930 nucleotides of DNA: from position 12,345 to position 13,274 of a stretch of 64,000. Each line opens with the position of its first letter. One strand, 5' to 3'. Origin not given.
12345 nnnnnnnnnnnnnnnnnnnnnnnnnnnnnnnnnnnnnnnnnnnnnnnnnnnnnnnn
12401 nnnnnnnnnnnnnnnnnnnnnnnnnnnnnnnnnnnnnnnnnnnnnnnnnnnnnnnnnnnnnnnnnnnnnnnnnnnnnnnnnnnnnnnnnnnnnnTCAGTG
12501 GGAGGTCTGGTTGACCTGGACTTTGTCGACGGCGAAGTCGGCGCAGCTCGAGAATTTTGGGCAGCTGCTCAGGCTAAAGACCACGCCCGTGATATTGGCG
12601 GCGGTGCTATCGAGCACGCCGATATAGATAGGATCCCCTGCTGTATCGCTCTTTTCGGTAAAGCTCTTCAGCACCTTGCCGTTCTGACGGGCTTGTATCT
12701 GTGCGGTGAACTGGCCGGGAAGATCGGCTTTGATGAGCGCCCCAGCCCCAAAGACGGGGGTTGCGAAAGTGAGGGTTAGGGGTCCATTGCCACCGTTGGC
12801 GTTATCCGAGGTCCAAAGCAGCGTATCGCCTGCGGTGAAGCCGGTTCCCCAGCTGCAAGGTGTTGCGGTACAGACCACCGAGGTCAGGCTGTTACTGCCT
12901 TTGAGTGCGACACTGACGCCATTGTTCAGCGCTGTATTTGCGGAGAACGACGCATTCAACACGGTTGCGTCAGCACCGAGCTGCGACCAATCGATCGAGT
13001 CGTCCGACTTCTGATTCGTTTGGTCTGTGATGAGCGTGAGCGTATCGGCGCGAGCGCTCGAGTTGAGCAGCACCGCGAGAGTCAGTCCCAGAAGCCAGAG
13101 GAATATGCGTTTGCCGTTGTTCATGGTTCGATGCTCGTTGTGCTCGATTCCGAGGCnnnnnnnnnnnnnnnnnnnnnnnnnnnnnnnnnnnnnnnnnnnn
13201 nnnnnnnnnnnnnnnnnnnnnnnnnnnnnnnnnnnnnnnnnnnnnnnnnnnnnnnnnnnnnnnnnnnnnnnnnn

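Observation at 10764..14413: Duplicated two-gene secreted module: a SHE[VI]GEWxDDP-family protein followed ~30 nt later by a protein with a conserved Cys-containing N-domain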

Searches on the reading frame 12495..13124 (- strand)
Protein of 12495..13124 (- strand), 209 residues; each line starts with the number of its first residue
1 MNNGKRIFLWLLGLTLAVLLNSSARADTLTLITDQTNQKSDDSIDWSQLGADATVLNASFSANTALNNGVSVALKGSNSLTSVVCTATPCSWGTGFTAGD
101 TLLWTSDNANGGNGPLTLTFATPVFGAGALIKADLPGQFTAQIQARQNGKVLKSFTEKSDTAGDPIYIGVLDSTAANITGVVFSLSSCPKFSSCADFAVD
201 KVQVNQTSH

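Call 5: search_protein_families(library=pfam, proteins=[window:12495-13124:-], max_evalue=1)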
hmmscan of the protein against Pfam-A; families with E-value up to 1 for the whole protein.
window:12495-13124:- (209 aa): 1 family
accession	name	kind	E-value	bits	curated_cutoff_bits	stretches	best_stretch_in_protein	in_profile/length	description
PF08173.16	YbgT_YccB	-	0.37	11.3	26.2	1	8-20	4-16/27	Membrane bound YbgT-like protein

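Call 6: search_protein_families(library=ncbifam, proteins=[window:12495-13124:-], max_evalue=1)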
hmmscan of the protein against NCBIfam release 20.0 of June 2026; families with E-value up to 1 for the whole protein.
window:12495-13124:- (209 aa): 0 families

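Call 8: find_homologous_proteins(query=window:12495-13124:-)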
Query window:12495-13124:- (209 aa): 107 proteins with E <= 0.001 among 1128 candidates.
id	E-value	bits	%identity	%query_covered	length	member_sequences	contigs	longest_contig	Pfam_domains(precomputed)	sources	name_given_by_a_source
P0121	7.2e-130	449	100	100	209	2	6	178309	-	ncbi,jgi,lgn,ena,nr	ncbi:MAG TPA: hypothetical protein VMT61_09710 [Candidatus Binataceae bacterium]|nr:hypothetical pro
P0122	8.9e-84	298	69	97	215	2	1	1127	-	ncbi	-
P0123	6.1e-64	233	58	99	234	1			-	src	-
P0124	9.9e-64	233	58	96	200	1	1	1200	-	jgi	jgi:hypothetical protein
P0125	6.7e-61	223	56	98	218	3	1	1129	-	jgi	-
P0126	7.1e-57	210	58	93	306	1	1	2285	PF16640.12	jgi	jgi:hypothetical protein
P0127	1.5e-56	209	57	93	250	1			-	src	-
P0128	9.0e-56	207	55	92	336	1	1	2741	PF22073.3,PF15780.12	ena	-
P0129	9.1e-54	200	56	96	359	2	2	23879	PF15780.12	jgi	jgi:hypothetical protein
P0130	6.7e-53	197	53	93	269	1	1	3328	-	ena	-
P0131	1.7e-52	196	50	98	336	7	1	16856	PF22073.3,PF15780.12,PF22544.3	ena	-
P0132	1.9e-52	196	53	96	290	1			-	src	-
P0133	3.1e-52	195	58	90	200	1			-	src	-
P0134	4.9e-52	195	54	87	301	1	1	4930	-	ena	-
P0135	1.9e-51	193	54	91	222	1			-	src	-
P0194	9.6e-32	128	45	97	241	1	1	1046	PF07589.17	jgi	jgi:hypothetical protein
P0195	6.6e-31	126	45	85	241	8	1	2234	PF07589.17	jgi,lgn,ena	-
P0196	6.8e-31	126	45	85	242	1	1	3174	PF07589.17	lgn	-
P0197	7.3e-31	125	40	96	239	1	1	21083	PF07589.17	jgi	jgi:PEP-CTERM motif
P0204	5.5e-27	113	44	91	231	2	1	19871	-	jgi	-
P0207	5.0e-24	103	45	78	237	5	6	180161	PF07589.17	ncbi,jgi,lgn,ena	jgi:hypothetical protein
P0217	2.9e-16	78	36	95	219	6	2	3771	PF07589.17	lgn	-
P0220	1.9e-12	65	38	77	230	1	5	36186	PF07589.17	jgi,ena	jgi:hypothetical protein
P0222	7.9e-11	60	36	78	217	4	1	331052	-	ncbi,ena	-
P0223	1.1e-9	56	33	88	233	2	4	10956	-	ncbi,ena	ncbi:MAG: PEP-CTERM sorting domain-containing protein [Terracidiphilus sp.]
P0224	1.5e-7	49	35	78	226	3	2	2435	PF07589.17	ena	-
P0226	1.3e-4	40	31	92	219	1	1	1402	PF07589.17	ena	-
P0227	5.0e-4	38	33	88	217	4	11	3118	PF07589.17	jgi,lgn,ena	jgi:hypothetical protein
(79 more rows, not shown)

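Call 10: search_solved_structures(query=window:12495-13124:-, max_evalue=10)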
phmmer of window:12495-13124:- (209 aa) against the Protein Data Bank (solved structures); distinct sequences matched with E-value up to 10: 23.
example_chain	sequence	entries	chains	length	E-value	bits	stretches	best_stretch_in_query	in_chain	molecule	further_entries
1hj9_A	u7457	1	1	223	0.07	16.1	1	49-162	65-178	BETA-TRYPSIN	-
3veq_B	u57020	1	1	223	0.11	15.4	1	49-143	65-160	Cationic trypsin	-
4niv_A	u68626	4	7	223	0.13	15.2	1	49-143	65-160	Cationic trypsin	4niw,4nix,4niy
1taw_A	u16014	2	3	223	0.14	15.1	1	49-143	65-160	TRYPSIN | Cationic trypsin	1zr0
6dwr_A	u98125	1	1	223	0.14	15.1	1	49-143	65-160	Cationic trypsin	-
9bkf_A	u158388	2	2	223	0.14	15.1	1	49-143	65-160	Serine protease 1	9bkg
1aq7_A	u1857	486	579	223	0.15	15.1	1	49-143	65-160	TRYPSIN | BETA-TRYPSIN | PROTEIN (TRYPSIN)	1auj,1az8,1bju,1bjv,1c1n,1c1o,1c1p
1g3b_A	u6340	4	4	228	0.15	15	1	49-143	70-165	BETA-TRYPSIN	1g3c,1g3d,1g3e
1btp_A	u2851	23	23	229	0.16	15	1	49-143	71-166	BETA-TRYPSIN | TRYPSINOGEN | TRYPSIN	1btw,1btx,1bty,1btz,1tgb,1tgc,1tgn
1oph_B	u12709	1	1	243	0.16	15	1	49-143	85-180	Trypsinogen, cationic precursor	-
30zs_A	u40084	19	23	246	0.16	14.9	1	49-143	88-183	Serine protease 1 | Cationic Trypsin | Pretrypsinogen I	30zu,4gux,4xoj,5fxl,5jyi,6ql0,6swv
6mrq_A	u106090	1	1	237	0.17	14.9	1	49-143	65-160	Cationic trypsin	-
1zzz_A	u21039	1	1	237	0.17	14.9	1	49-143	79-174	TRYPSIN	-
1ezx_C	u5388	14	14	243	0.17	14.8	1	49-143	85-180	TRYPSIN | TRYPSINOGEN | CATIONIC TRYPSIN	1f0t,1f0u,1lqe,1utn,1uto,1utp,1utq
2tld_E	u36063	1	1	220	0.18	14.8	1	49-143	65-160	TRYPSIN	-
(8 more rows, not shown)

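Call 29: predict_structure(alignment_id=A2)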
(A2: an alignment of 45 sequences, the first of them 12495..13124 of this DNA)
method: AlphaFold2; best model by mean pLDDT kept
length: 209 residues; sequences in the alignment: 45
mean_pLDDT: 91.7   pTM: 0.85
mean pLDDT of the five models: 91.7, 91.7, 91.7, 90.6, 89.7
residues with pLDDT >= 90: 159; 70-90: 35; 50-70: 14; < 50: 1
segments of 3 or more residues with pLDDT < 50: none
pLDDT, mean of each block of 10 residues (from residue 1): 69 79 75 98 98 96 98 96 83 89 85 94 98 95 98 98 97 97 96 94 92
secondary structure, 60 per line:
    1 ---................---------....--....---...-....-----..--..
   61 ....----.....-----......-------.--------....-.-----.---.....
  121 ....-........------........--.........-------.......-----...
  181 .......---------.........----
elements in order: H4-19 E29-32 H35-38 E42-44 H46-49 E59-64 E69-73 E79-84 E101-104 E116-124 E126-133 E140-147 E150-158 E166-172 E178-187 E197-205

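Call 35: find_encoding_contigs(protein=P0207, flank=5000, max_places=2)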
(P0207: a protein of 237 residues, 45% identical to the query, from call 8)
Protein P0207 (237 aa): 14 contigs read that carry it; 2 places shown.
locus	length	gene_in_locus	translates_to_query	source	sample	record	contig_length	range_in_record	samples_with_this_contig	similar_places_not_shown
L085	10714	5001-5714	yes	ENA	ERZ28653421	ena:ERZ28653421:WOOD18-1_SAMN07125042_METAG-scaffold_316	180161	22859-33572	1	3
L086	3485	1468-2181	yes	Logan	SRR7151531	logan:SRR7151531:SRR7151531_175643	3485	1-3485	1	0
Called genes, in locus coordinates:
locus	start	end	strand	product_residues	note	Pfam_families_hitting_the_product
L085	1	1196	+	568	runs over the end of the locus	PF13432:TPR_16 (faint), PF13431:TPR_17 (faint), PF14559:TPR_19 (faint), PF21033:RMD1-3 (faint), PF00515:TPR_1 (faint), PF07719:TPR_2 (faint), PF13371:TPR_9 (weak), PF13414:TPR_11 (weak), +2 more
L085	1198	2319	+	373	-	PF13439:Glyco_transf_4, PF20706:GT4-conflict (weak), PF00534:Glycos_transf_1, PF13692:Glyco_trans_1_4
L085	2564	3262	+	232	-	-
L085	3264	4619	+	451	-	PF00082:Peptidase_S8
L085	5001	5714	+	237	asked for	PF07589:PEP_exosort_dom (weak)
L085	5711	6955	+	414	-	-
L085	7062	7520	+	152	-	PF00364:Biotin_lipoyl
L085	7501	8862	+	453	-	PF00289:Biotin_carb_N, PF02222:ATP-grasp, PF02786:CPSase_L_D2, PF07478:Dala_Dala_lig_C, PF02785:Biotin_carb_C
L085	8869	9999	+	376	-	PF01168:Ala_racemase_N, PF00842:Ala_racemase_C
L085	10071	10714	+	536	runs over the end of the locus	PF00309:Sigma54_AID, PF04963:Sigma54_CBD, PF04552:Sigma54_DBD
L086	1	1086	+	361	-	?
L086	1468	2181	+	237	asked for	PF07589:PEP_exosort_dom (weak)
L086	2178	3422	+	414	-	-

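Call 36: find_encoding_contigs(protein=P0222, flank=5000, max_places=1)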
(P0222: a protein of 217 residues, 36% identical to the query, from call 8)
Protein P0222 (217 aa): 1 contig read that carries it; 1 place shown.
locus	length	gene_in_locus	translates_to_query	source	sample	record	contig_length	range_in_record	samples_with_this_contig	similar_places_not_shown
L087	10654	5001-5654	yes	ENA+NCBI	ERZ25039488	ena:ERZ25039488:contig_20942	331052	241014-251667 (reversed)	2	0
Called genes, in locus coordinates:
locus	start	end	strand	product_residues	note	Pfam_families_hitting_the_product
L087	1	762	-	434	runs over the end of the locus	PF20154:LNT_N, PF00795:CN_hydrolase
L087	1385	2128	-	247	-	-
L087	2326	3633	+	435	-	PF13005:zf-IS66, PF03050:DDE_Tnp_IS66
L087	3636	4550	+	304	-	-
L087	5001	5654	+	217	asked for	-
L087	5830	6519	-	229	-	PF10090:HPTransfase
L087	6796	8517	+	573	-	PF02771:Acyl-CoA_dh_N, PF02770:Acyl-CoA_dh_M, PF00441:Acyl-CoA_dh_1, PF08028:Acyl-CoA_dh_2, PF22924:ACOX_C_alpha1, PF12806:Acyl-CoA_dh_C (weak)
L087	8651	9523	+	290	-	PF00485:PRK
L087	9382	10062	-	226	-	-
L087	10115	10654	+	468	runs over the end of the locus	PF00456:Transketolase_N, PF02779:Transket_pyr, PF02780:Transketolase_C, PF22613:Transketolase_C_1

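Call 37: find_encoding_contigs(protein=P0220, flank=5000, max_places=1)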
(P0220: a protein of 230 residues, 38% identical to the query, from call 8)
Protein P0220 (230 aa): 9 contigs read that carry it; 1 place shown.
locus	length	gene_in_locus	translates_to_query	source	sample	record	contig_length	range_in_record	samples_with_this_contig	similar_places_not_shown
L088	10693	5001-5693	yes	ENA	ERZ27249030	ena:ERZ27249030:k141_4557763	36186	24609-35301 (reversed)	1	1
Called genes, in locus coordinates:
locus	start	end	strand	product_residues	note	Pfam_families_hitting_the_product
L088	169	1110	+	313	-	-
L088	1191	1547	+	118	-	PF00684:DnaJ_CXXCXGXG (weak), PF15777:Anti-TRAP (faint), PF00684:DnaJ_CXXCXGXG (weak)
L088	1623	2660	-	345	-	PF02775:TPP_enzyme_C, PF12367:PFO_beta_C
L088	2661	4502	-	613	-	PF01558:POR, PF01855:POR_N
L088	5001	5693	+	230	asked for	PF07589:PEP_exosort_dom (weak)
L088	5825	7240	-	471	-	PF00370:FGGY_N, PF02782:FGGY_C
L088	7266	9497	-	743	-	PF00596:Aldolase_II, PF00106:adh_short, PF08659:KR (weak), PF13561:adh_short_C2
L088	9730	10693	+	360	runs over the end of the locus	PF13519:VWA_2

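Call 43: find_homologous_proteins(query=A2, max_evalue=0.001)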
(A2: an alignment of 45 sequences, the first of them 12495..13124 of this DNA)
Query A2 (45 sequences) (209 aa, profile of the alignment): 347 proteins with E <= 0.001 among 8000 candidates; the best 120 are listed.
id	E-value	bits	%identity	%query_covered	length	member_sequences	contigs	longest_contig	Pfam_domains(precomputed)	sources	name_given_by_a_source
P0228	8.3e-122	424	53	88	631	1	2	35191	PF24771.4,PF07610.18,PF00932.26,PF24534.2,PF24507.2,PF22544.3,PF22073.3,PF15780.12,PF22066.3,PF26015.1,PF07705.18,PF12371.15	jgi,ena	-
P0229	5.0e-119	415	55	85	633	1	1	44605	PF22073.3,PF24771.4,PF15780.12,PF07610.18,PF26015.1,PF24291.2,PF12371.15,PF22544.3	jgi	jgi:hypothetical protein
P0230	1.1e-118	414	54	92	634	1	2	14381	PF22073.3,PF24771.4,PF15780.12,PF07610.18,PF14874.13,PF26015.1,PF12371.15,PF22544.3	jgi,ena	-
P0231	4.6e-116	405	47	98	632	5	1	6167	PF22073.3,PF24771.4,PF15780.12,PF07610.18,PF14874.13,PF22066.3,PF26015.1,PF22067.3,PF12371.15,PF22544.3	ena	-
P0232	1.1e-115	404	57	85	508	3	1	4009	PF22073.3,PF24771.4,PF15780.12,PF07610.18,PF22066.3,PF12371.15,PF22544.3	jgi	-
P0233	1.2e-113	398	52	93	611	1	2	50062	PF22073.3,PF24771.4,PF15780.12,PF07610.18,PF00932.26,PF14874.13,PF18998.7,PF22066.3,PF12371.15,PF22544.3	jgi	jgi:trimeric autotransporter adhesin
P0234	2.1e-112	393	54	88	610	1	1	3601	PF22073.3,PF24771.4,PF15780.12,PF07610.18,PF18998.7,PF22066.3,PF26015.1,PF24507.2,PF12371.15,PF22544.3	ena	-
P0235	9.4e-112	391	53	93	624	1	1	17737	PF24771.4,PF07610.18,PF22067.3,PF24507.2,PF22544.3,PF22073.3,PF15780.12,PF18998.7,PF22066.3,PF26015.1,PF07705.18,PF12371.15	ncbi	-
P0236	2.1e-111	390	53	95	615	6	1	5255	PF22073.3,PF24771.4,PF15780.12,PF07610.18,PF18998.7,PF26015.1,PF12371.15,PF22544.3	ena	-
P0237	2.5e-111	390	53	95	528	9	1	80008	PF22073.3,PF24771.4,PF15780.12,PF07610.18,PF00932.26,PF14874.13,PF24507.2,PF12371.15,PF22544.3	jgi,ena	jgi:hypothetical protein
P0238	2.8e-111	390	51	98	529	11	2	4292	PF22073.3,PF24771.4,PF15780.12,PF07610.18,PF00932.26,PF22066.3,PF26015.1,PF24507.2,PF12371.15,PF22544.3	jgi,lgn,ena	-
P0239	2.8e-111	390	54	98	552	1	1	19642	PF22073.3,PF24771.4,PF15780.12,PF07610.18,PF22066.3,PF22067.3,PF12371.15,PF22544.3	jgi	jgi:hypothetical protein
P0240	5.4e-111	389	51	98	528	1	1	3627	PF22073.3,PF24771.4,PF15780.12,PF07610.18,PF14874.13,PF24507.2,PF12371.15,PF22544.3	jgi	jgi:hypothetical protein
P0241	6.8e-111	389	54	98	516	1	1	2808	PF22073.3,PF24771.4,PF15780.12,PF07610.18,PF12371.15,PF22544.3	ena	-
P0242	8.3e-111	388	50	95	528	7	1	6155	PF22073.3,PF24771.4,PF15780.12,PF07610.18,PF24534.2,PF24507.2,PF12371.15,PF22544.3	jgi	jgi:centrosomal CEP192-like protein/HYDIN/CFA65/VesB family protein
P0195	2.3e-85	305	45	85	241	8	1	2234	PF07589.17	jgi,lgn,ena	-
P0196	3.1e-85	304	45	85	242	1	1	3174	PF07589.17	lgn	-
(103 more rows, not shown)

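Call 55: find_encoding_contigs(protein=P0197, flank=4000, max_places=1)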
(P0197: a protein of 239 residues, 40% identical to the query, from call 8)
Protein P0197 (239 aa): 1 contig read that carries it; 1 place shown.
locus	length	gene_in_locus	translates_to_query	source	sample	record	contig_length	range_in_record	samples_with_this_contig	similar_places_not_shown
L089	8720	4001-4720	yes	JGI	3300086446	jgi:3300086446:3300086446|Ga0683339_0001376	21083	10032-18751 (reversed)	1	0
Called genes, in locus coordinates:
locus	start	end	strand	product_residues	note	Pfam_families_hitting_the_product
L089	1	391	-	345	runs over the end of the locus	PF01988:VIT1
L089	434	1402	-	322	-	PF00248:Aldo_ket_red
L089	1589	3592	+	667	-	PF26550:Tricorn_2nd (weak), PF07676:PD40 (weak), PF26549:Tricorn_N, PF20434:BD-FAE (weak), PF00326:Peptidase_S9, PF01738:DLH (weak)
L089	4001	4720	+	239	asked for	PF07589:PEP_exosort_dom (weak)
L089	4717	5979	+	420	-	-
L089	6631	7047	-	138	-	-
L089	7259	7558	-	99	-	-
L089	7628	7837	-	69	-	PF13619:KTSC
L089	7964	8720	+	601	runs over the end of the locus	PF00496:SBP_bac_5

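Call 56: find_encoding_contigs(protein=P0223, flank=4000, max_places=1)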
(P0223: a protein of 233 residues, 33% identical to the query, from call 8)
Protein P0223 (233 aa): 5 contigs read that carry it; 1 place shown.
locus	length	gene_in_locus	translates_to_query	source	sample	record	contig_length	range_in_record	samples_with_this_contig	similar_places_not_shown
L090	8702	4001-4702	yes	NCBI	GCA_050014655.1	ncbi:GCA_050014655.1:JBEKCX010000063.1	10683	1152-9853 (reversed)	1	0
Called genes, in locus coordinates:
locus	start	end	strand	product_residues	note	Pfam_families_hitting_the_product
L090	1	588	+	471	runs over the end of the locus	PF27126:NmeDI_C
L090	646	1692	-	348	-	PF02775:TPP_enzyme_C, PF12367:PFO_beta_C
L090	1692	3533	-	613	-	PF01558:POR, PF01855:POR_N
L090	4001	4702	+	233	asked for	-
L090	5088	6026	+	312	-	-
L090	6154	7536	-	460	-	PF01225:Mur_ligase, PF08245:Mur_ligase_M, PF02875:Mur_ligase_C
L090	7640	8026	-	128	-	PF11528:DUF3224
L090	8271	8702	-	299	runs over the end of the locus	PF03167:UDG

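Call 57: find_encoding_contigs(protein=P0204, flank=4000, max_places=1)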
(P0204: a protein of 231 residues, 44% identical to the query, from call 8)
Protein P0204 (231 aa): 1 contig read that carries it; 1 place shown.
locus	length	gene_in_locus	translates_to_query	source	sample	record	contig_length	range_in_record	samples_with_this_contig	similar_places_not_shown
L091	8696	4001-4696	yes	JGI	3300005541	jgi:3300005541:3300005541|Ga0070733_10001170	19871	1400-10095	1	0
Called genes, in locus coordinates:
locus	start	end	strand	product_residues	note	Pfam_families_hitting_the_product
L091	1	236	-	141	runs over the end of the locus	-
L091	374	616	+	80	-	-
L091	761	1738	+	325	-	PF00092:VWA, PF13519:VWA_2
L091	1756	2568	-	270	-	PF01435:Peptidase_M48 (faint)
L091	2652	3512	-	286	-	-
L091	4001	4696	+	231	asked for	-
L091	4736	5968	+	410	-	-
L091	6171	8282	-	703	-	PF00676:E1_dh, PF02779:Transket_pyr, PF02780:Transketolase_C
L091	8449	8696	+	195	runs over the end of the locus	PF04368:DUF507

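Call 66: search_protein_representatives(alignment_id=A2)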
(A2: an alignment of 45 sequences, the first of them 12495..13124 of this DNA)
Query: 45 sequences, 303 profile positions. Proteins with E-value up to 0.001 (for the whole library): 18323; up to 1e-10: 8857; up to 1e-30: 1691. The best 150 are listed.
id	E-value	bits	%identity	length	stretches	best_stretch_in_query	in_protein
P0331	7.2e-213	721.7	-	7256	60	215-302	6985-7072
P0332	3.2e-184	627.6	-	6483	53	233-302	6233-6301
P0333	7.8e-159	544.3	-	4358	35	210-301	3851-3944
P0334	3.5e-142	489.6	-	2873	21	204-302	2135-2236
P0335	7.4e-139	478.7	-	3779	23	184-302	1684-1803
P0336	1.0e-134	465.1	-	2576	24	208-302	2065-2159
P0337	1.8e-134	464.3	-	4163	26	207-302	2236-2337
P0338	1.4e-131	454.7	-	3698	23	205-301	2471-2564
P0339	4.9e-127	439.9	-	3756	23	205-302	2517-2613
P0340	9.9e-126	435.6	-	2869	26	204-303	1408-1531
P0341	2.7e-123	427.5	-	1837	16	211-302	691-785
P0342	6.2e-121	419.8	-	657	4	2-302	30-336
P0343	2.1e-119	414.8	-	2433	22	202-302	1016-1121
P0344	3.9e-119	413.9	-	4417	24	204-302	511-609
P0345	5.4e-119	413.4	-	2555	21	206-302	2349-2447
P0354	2.5e-108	378.4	-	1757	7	6-212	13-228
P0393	2.8e-85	302.7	-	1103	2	20-300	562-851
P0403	1.1e-82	294.2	-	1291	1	15-302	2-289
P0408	3.6e-81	289.2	-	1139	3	12-211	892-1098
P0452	1.5e-73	264.3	-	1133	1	5-256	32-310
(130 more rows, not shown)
